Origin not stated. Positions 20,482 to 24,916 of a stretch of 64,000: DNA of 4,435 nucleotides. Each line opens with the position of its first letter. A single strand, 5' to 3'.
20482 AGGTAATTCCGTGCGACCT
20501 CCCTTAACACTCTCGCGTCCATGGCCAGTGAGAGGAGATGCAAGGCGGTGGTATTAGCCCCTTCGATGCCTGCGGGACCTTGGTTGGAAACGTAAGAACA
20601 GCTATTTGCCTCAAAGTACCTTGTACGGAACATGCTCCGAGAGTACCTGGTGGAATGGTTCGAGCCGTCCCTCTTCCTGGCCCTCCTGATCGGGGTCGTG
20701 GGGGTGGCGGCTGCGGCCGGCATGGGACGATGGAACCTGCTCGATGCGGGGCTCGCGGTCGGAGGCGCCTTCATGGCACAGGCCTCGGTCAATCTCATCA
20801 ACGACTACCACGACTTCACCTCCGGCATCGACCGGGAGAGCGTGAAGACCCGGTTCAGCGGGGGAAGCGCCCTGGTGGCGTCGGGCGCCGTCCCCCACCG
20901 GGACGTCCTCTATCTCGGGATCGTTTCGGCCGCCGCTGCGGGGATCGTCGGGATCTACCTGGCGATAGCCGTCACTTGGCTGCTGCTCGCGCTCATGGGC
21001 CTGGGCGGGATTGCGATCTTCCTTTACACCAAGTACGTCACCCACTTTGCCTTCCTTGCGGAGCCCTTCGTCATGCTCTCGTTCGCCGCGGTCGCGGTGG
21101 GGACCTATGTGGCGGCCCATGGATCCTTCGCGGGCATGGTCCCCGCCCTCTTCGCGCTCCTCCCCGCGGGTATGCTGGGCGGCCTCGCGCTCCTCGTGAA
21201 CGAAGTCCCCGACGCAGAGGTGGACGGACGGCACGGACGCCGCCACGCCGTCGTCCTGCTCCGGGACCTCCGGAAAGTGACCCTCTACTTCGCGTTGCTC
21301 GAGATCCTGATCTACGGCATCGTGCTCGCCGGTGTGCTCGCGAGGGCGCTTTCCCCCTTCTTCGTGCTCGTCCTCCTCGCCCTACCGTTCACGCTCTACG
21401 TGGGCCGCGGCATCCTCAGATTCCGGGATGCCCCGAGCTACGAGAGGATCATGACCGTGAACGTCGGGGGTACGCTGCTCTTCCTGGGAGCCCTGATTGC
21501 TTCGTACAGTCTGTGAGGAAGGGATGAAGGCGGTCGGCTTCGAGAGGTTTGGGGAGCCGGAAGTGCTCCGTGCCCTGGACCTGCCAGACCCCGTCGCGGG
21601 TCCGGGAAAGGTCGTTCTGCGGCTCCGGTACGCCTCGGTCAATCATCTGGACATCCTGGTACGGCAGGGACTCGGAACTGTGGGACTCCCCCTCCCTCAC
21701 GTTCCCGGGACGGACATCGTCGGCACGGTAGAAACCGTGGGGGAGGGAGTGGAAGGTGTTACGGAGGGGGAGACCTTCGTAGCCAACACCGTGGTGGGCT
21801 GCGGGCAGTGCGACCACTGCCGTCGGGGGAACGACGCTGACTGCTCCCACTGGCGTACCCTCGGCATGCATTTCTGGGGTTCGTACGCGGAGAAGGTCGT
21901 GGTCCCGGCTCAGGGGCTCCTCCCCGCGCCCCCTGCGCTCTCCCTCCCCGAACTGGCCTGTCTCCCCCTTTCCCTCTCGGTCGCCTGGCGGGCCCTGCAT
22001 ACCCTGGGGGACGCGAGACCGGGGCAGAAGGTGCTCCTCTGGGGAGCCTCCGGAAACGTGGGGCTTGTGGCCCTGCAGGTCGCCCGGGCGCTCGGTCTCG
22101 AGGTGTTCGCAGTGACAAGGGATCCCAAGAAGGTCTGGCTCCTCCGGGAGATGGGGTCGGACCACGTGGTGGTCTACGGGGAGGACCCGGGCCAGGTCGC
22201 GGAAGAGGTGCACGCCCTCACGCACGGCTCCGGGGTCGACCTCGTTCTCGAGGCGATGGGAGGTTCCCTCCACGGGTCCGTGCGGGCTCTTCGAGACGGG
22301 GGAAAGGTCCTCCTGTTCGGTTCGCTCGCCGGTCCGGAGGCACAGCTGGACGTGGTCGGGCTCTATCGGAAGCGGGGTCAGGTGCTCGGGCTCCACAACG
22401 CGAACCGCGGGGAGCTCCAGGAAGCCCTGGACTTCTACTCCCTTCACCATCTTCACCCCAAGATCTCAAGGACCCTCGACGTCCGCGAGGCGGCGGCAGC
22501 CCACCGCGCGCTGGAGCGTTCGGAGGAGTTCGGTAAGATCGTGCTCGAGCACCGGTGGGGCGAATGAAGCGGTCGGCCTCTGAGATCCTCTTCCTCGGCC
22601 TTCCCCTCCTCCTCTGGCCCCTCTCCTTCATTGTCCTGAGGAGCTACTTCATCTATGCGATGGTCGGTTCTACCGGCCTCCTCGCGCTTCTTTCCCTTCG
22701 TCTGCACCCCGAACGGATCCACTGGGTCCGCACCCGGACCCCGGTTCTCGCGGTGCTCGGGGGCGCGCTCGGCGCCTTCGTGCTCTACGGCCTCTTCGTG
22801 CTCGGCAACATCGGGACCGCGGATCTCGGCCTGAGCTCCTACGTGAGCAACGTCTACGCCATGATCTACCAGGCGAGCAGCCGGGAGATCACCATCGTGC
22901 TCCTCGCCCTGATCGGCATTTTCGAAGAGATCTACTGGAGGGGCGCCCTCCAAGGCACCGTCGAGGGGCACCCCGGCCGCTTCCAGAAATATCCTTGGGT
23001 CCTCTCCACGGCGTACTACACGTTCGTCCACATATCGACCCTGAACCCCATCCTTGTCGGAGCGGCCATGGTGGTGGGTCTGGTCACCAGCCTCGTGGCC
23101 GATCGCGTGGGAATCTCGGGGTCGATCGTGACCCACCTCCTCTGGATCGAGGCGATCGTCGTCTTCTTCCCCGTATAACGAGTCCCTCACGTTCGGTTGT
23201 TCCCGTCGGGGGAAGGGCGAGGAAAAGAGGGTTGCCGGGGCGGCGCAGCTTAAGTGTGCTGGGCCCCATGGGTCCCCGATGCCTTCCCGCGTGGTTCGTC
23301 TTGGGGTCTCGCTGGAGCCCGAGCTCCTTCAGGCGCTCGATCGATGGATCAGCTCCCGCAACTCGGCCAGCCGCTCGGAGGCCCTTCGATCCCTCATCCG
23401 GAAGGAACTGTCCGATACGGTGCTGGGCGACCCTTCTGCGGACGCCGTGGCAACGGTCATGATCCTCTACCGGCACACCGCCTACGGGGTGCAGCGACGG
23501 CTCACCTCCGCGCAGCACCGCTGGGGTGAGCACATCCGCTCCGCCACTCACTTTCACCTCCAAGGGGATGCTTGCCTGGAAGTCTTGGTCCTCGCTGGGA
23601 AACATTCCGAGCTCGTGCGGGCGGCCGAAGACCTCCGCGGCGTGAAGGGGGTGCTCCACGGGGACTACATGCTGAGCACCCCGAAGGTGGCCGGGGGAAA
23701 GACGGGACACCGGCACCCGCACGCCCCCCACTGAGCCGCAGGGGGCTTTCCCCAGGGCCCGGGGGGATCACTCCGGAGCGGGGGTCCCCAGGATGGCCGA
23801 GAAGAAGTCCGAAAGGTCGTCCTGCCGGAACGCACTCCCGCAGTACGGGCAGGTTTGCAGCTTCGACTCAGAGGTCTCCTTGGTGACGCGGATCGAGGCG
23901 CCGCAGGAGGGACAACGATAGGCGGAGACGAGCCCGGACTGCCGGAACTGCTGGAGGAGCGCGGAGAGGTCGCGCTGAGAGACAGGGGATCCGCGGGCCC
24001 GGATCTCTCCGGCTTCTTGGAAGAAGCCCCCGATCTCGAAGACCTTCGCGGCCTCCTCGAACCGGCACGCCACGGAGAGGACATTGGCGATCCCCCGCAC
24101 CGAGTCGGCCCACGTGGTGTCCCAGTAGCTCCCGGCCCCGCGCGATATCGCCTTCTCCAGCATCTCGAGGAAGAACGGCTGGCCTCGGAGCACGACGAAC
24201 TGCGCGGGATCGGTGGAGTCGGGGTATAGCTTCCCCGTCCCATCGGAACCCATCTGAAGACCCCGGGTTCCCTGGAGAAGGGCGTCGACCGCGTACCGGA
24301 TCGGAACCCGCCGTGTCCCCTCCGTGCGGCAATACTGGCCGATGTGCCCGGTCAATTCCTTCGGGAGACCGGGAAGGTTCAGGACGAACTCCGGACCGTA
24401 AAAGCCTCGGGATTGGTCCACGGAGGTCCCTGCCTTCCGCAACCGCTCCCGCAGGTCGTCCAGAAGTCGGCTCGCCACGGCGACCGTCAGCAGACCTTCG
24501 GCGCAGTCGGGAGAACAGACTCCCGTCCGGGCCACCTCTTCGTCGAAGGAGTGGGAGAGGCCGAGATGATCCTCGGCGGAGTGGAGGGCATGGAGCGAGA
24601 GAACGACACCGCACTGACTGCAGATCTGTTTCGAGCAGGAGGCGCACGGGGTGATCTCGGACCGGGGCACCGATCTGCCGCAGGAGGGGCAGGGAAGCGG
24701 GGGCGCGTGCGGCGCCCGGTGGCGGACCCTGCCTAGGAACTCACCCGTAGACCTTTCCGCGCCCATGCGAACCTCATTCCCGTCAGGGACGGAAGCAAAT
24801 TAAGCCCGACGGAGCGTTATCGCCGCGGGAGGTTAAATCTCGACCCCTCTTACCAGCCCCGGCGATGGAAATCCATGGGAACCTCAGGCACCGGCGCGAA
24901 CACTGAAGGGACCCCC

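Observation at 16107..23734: Nickel module: LarB-like carboxylase, NiCoT permease and NikR regulator, without LarA/LarC/LarE in the window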

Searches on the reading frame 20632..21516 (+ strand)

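Call 3: search_protein_families(library=pfam, proteins=[window:20632-21516:+])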
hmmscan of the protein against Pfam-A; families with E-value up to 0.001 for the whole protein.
window:20632-21516:+ (294 aa): 1 family
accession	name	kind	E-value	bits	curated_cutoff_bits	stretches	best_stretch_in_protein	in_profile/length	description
PF01040.23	UbiA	-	7.9e-21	74.9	34.2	1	19-270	3-240/250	UbiA prenyltransferase family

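Call 4: search_protein_families(library=ncbifam, proteins=[window:20632-21516:+])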
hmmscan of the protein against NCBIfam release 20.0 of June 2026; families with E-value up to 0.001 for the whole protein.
window:20632-21516:+ (294 aa): 11 families
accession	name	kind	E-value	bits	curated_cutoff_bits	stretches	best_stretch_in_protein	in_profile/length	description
NF004751.0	PRK06080.1-3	equivalog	1.7e-19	70.5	264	1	22-273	30-274/296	1,4-dihydroxy-2-naphthoate polyprenyltransferase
NF004749.0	PRK06080.1-1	equivalog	4e-19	68.9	277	1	23-266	40-279/311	1,4-dihydroxy-2-naphthoate polyprenyltransferase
NF009926.0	PRK13387.1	equivalog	8.5e-13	48.1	316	1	17-133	21-131/317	1,4-dihydroxy-2-naphthoate polyprenyltransferase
NF004753.0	PRK06080.1-5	equivalog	1.1e-12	47.8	555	1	47-289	61-299/312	1,4-dihydroxy-2-naphthoate polyprenyltransferase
TIGR00751.1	menA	equivalog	3.9e-11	42.9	102.15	1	16-271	7-264/284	1,4-dihydroxy-2-naphthoate octaprenyltransferase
NF004617.0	PRK05951.1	equivalog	1.1e-10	41.1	239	1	32-290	45-300/306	prenyltransferase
NF004750.0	PRK06080.1-2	equivalog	6.3e-10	38.9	346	1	14-284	18-290/301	1,4-dihydroxy-2-naphthoate polyprenyltransferase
TIGR02235.1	menA_cyano-plnt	equivalog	3.5e-08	33.1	225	1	24-268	21-258/285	2-carboxy-1,4-naphthoquinone phytyltransferase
NF004752.0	PRK06080.1-4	subfamily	8.5e-08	32.2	289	1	37-254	39-259/300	1,4-dihydroxy-2-naphthoate polyprenyltransferase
NF004754.0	PRK06080.1-6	equivalog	2.4e-05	23.9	522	1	14-283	21-292/308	1,4-dihydroxy-2-naphthoate polyprenyltransferase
NF003349.0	PRK04375.1-2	equivalog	0.00013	21.3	246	1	9-135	31-149/318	heme o synthase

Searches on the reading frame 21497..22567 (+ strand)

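Call 3: search_protein_families(library=pfam, proteins=[window:21497-22567:+])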
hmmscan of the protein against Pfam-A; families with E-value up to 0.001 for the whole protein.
window:21497-22567:+ (356 aa): 4 families
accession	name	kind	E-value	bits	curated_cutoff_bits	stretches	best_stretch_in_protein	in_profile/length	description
PF08240.17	ADH_N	-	4e-24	85.3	23.5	1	35-145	1-103/104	Alcohol dehydrogenase GroES-like domain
PF00107.32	ADH_zinc_N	-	5.9e-23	81.7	31.8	1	188-314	2-127/129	Zinc-binding dehydrogenase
PF13602.12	ADH_zinc_N_2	-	3.7e-16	60.7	27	1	220-350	2-134/134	Zinc-binding dehydrogenase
PF00291.31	PALP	-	0.0003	20.7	35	1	166-242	42-122/295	Pyridoxal-phosphate dependent enzyme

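Call 4: search_protein_families(library=ncbifam, proteins=[window:21497-22567:+])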
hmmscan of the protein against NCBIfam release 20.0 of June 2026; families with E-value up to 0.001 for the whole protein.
window:21497-22567:+ (356 aa): 25 families
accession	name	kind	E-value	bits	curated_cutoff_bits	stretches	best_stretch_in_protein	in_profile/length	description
NF010344.0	PRK13771.1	subfamily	4.2e-53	180.5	349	1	10-351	1-332/334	putative alcohol dehydrogenase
TIGR02824.1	quinone_pig3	subfamily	3.4e-49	167.6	296.8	2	128-351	92-324/325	putative NAD(P)H quinone oxidoreductase, PIG3 family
NF041172.1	AcrlCoa_red_Thmprot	equivalog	1.9e-43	148.7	500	1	24-351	13-333/334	acryloyl-CoA reductase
TIGR01751.1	crot-CoA-red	equivalog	1.5e-36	126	378.55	1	65-348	77-383/398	crotonyl-CoA carboxylase/reductase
NF041097.1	keto_inos_dh_IolM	equivalog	2.5e-31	108.7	450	1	25-300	41-335/389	scyllo-inosose 3-dehydrogenase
TIGR00692.1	tdh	equivalog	2.5e-29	102.4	458.35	1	28-275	15-261/340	L-threonine 3-dehydrogenase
NF003808.0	PRK05396.1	equivalog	3.1e-28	98.6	380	1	27-298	16-285/341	L-threonine 3-dehydrogenase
NF006940.0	PRK09422.1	equivalog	9e-26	90.6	344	1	37-351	25-334/338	alcohol dehydrogenase AdhP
TIGR03366.1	HpnZ_proposed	hypoth_equivalog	6.5e-24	84.7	328.1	1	35-317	4-296/315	putative phosphonate catabolism associated alcohol dehydrogenase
NF047908.1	AldhRedAhr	equivalog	1.9e-22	79.6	470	1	38-350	30-333/335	NADPH-dependent aldehyde reductase Ahr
TIGR02823.1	oxido_YhdH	subfamily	1.5e-21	76.6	297.25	2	120-300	87-267/324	acrylyl-CoA reductase family protein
NF007489.0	PRK10083.1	equivalog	4.3e-21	75.3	376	1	21-234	9-220/339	Zn-dependent oxidoreductase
NF008024.0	PRK10754.1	subfamily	5.5e-21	74.9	348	2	128-310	93-279/327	NADPH:quinone reductase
TIGR03451.1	mycoS_dep_FDH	equivalog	7.4e-21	74.4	512.9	1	18-294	10-296/358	S-(hydroxymethyl)mycothiol dehydrogenase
TIGR03989.1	Rxyl_3153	subfamily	1e-20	74.3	440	2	24-117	16-106/370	NDMA-dependent alcohol dehydrogenase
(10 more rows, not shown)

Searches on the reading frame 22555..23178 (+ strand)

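Call 3: search_protein_families(library=pfam, proteins=[window:22555-23178:+])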
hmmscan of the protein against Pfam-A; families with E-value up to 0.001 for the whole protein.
window:22555-23178:+ (207 aa): 1 family
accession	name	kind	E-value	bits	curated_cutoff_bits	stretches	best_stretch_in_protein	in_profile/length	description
PF02517.21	Rce1-like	-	1.7e-09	38.3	22.4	1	113-197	8-90/93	Type II CAAX prenyl endopeptidase Rce1-like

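Call 4: search_protein_families(library=ncbifam, proteins=[window:22555-23178:+])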
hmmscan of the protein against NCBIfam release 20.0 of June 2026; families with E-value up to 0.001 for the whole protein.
window:22555-23178:+ (207 aa): 0 families

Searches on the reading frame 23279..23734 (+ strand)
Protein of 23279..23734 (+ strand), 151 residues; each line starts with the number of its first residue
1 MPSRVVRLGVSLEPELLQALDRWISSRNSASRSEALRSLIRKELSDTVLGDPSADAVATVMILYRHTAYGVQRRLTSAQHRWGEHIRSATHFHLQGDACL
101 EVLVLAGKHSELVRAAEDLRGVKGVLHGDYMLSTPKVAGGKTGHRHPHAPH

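Call 3: search_protein_families(library=pfam, proteins=[window:23279-23734:+])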
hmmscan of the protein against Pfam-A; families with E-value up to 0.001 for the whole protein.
window:23279-23734:+ (151 aa): 2 families
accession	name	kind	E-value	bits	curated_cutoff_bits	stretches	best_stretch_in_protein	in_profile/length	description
PF08753.17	NikR_C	-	3.8e-21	75.5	22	1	57-132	1-76/77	NikR C terminal nickel binding domain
PF01402.27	RHH_1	-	0.00084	19.7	20.5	1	7-44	1-37/39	Ribbon-helix-helix protein, copG family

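Call 4: search_protein_families(library=ncbifam, proteins=[window:23279-23734:+])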
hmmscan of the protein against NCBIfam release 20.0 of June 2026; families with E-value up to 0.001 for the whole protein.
window:23279-23734:+ (151 aa): 5 families
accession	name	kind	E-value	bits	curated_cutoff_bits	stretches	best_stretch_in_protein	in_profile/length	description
NF003381.0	PRK04460.1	equivalog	1.1e-31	109.8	105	1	4-134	3-133/139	nickel-responsive transcriptional regulator NikR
NF002815.0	PRK02967.1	equivalog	5.3e-25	88.1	83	1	7-130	3-127/139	nickel-responsive transcriptional regulator NikR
TIGR02793.1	nikR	equivalog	9.1e-24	84.2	175.45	1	7-129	2-124/129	nickel-responsive transcriptional regulator NikR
NF002169.0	PRK01002.1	subfamily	3.8e-23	82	111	1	5-128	4-128/141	nickel responsive regulator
NF001884.0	PRK00630.1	subfamily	5.2e-23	81.8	119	1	3-126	8-134/148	nickel responsive regulator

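Call 12: find_encoding_contigs(protein=window:23279-23734:+, flank=10000, max_places=6)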
Protein window:23279-23734:+ (151 aa): 24 contigs read that carry it; 2 places shown.
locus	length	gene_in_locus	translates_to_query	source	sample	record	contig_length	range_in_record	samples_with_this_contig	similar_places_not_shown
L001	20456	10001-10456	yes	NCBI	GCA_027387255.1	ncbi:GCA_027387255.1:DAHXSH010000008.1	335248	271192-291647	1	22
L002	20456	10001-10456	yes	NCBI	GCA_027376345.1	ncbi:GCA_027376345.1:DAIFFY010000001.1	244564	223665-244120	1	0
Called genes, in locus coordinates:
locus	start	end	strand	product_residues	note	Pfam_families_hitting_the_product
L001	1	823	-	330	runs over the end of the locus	PF01012:ETF, PF00766:ETF_alpha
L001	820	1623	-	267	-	PF01012:ETF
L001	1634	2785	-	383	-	PF02771:Acyl-CoA_dh_N, PF02770:Acyl-CoA_dh_M, PF00441:Acyl-CoA_dh_1, PF08028:Acyl-CoA_dh_2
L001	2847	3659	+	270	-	PF00731:AIRC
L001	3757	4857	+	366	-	PF03824:NicO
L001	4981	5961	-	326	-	PF13249:SQHop_cyclase_N (faint)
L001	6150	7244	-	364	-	PF01988:VIT1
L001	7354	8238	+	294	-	PF01040:UbiA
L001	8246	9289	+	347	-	PF08240:ADH_N, PF00107:ADH_zinc_N, PF13602:ADH_zinc_N_2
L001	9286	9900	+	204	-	PF02517:Rce1-like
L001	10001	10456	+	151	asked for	PF08753:NikR_C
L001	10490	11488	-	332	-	PF01485:IBR (faint)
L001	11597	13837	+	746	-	PF00270:DEAD, PF04851:ResIII, PF00271:Helicase_C, PF21280:Helicase_dom4_arc, PF10391:DNA_pol_lambd_f (faint)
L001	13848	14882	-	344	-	-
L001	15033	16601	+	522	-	PF13360:PQQ_2, PF13570:Beta-prop_ACSF4, PF13360:PQQ_2 (weak)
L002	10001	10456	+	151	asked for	PF08753:NikR_C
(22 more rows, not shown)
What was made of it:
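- Checked: The likely start is ATG 16125, giving 270 aa, as called in public assemblies (call 12).
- The genes are adjacent in 24 independent contigs of this species (call 12).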

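Call 63: search_solved_structures(query=window:23279-23734:+, show_alignments=3)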
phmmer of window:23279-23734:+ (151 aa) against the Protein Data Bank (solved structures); distinct sequences matched with E-value up to 0.001: 12.
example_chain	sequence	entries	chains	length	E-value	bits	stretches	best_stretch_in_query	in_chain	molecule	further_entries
2wvd_A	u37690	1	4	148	6.6e-18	68.4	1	4-126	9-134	PUTATIVE NICKEL-RESPONSIVE REGULATOR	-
2ca9_A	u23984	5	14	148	3.3e-17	66.1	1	4-126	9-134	PUTATIVE NICKEL-RESPONSIVE REGULATOR | nickel-responsive regulator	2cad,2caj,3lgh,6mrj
2wve_A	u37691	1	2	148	4.4e-16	62.5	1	4-126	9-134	PUTATIVE NICKEL-RESPONSIVE REGULATOR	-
2bj1_A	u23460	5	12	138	5.2e-16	62.2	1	5-133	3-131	NICKEL RESPONSIVE REGULATOR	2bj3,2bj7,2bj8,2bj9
3pht_A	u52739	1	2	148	6.8e-16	61.9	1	4-126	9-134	Putative nickel-responsive regulator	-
2wvc_A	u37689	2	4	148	8.1e-16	61.6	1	4-126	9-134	PUTATIVE NICKEL-RESPONSIVE REGULATOR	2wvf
1q5v_A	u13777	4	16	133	1.5e-14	57.5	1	7-130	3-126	Nickel responsive regulator | Nickel-responsive regulator | Nickel-responsive regulatory protein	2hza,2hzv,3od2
2wvb_A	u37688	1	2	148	5.7e-13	52.4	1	4-126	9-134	PUTATIVE NICKEL-RESPONSIVE REGULATOR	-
2y3y_A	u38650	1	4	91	2.8e-09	40.4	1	55-127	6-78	PUTATIVE NICKEL-RESPONSIVE REGULATOR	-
3qsi_B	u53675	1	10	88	4.3e-09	39.8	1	56-127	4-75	NikR nickel-responsive regulator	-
3bkf_A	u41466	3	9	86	3.6e-07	33.6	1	57-130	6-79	Nickel-responsive regulator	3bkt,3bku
1q5y_A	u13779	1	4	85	3.6e-07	33.6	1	57-130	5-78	Nickel responsive regulator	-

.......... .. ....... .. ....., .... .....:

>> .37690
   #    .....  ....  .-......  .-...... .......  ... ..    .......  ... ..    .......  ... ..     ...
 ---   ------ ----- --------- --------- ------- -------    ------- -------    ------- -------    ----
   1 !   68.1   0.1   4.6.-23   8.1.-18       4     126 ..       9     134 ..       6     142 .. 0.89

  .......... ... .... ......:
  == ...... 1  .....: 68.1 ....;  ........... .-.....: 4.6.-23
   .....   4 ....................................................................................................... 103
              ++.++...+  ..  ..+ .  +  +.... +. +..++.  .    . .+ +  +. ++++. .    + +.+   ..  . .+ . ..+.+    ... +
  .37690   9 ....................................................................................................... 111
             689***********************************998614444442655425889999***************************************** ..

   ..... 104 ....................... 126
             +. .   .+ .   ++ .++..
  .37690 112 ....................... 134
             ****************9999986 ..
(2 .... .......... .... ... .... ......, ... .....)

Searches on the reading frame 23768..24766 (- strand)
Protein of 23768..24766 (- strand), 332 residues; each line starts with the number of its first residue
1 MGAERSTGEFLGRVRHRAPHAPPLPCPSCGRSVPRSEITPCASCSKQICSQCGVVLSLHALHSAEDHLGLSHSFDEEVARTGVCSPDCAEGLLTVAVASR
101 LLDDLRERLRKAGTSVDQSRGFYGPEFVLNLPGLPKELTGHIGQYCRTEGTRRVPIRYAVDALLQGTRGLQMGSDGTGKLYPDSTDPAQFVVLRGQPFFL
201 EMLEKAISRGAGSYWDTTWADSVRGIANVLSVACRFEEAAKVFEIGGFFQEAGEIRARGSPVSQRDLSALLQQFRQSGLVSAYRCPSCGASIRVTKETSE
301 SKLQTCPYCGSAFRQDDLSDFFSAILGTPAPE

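Call 3: search_protein_families(library=pfam, proteins=[window:23768-24766:-])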
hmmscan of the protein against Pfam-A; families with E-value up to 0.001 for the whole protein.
window:23768-24766:- (332 aa): 5 families
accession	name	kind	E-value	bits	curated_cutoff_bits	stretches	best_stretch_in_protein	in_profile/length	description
PF01485.27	IBR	-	7.8e-06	26.3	24.3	0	284-313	20-51/65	IBR domain, a half RING-finger domain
PF09723.15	Zn_ribbon_8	-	8.9e-05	22.9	34.4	1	283-313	6-37/41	Zinc ribbon domain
PF13248.11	Zn_ribbon_3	-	0.00011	22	27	0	283-292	3-12/26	zinc-ribbon domain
PF24441.1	DUF7560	-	0.00036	20.6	27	1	284-319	7-43/44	Family of unknown function (DUF7560)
PF21344.3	Zn_ribbon_LysW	-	0.00054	20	27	1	284-311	2-29/46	Alpha-aminoadipate carrier protein LysW-like, globular domain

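Call 4: search_protein_families(library=ncbifam, proteins=[window:23768-24766:-])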
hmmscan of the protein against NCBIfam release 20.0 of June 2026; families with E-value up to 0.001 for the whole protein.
window:23768-24766:- (332 aa): 3 families
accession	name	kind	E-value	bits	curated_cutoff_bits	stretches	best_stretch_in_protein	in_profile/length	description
TIGR02605.1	CxxC_CxxC_SSSS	subfamily_domain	6.6e-06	26.1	31.3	1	283-314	6-38/52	FmdB family zinc ribbon protein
NF047912.1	ECs_2282_CxxC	subfamily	1.6e-05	24.7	37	1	283-321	3-45/60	ECs_2282 family putative zinc-binding protein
TIGR03655.1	anti_R_Lar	subfamily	8.2e-05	22.8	39.6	0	25-57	3-39/55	Lar family restriction alleviation protein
